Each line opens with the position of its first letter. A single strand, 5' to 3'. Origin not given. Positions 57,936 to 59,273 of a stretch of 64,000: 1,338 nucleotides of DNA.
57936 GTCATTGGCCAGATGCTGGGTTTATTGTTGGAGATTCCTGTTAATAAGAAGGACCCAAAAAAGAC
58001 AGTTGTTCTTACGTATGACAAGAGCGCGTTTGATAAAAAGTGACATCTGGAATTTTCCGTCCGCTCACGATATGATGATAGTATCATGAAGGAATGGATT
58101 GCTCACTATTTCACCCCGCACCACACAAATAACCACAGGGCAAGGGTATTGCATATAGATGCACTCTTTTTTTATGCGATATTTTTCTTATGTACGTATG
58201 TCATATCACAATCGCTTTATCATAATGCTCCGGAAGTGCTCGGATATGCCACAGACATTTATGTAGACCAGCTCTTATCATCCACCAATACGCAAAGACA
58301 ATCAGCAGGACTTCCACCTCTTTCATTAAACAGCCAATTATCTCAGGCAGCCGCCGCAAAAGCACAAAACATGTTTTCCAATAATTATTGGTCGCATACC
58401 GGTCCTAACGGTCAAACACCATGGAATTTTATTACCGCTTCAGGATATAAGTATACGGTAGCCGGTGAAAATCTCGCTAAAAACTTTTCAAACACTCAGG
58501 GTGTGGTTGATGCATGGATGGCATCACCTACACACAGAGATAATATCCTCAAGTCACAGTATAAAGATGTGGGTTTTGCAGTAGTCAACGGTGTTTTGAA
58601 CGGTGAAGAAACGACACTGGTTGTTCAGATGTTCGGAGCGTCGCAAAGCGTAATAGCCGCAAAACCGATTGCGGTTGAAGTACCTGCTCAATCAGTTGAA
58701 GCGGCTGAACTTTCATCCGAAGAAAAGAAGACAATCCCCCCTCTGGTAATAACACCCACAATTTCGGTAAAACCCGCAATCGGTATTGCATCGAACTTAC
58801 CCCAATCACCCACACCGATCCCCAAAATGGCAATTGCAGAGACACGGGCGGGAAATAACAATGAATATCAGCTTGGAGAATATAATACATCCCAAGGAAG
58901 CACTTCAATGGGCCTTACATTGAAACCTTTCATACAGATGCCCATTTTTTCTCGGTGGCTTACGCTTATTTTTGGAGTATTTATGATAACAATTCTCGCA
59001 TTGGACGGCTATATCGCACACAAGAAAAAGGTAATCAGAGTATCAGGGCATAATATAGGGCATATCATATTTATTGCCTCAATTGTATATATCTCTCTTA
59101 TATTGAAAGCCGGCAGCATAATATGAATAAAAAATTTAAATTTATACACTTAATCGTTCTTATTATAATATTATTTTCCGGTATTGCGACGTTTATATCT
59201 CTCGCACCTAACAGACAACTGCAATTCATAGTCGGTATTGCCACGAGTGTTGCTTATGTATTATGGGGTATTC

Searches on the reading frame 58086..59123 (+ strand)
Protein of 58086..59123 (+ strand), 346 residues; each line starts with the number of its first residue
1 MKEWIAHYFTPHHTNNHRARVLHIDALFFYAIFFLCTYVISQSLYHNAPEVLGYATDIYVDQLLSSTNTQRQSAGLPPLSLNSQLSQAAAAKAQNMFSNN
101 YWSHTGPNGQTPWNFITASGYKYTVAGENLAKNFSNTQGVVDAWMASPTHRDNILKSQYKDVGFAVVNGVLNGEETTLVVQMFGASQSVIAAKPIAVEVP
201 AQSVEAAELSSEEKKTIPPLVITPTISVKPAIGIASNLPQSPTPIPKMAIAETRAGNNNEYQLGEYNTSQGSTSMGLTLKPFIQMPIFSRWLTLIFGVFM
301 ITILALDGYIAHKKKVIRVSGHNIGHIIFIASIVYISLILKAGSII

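Call 66: search_protein_families(library=pfam, proteins=[window:58086-59123:+], max_evalue=0.00001)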
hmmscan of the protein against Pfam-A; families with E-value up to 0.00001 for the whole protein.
window:58086-59123:+ (346 aa): 1 family
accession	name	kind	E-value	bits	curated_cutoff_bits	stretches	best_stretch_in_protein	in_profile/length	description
PF00188.32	CAP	-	1.6e-21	77.7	21.1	1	65-173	2-109/117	Cysteine-rich secretory protein family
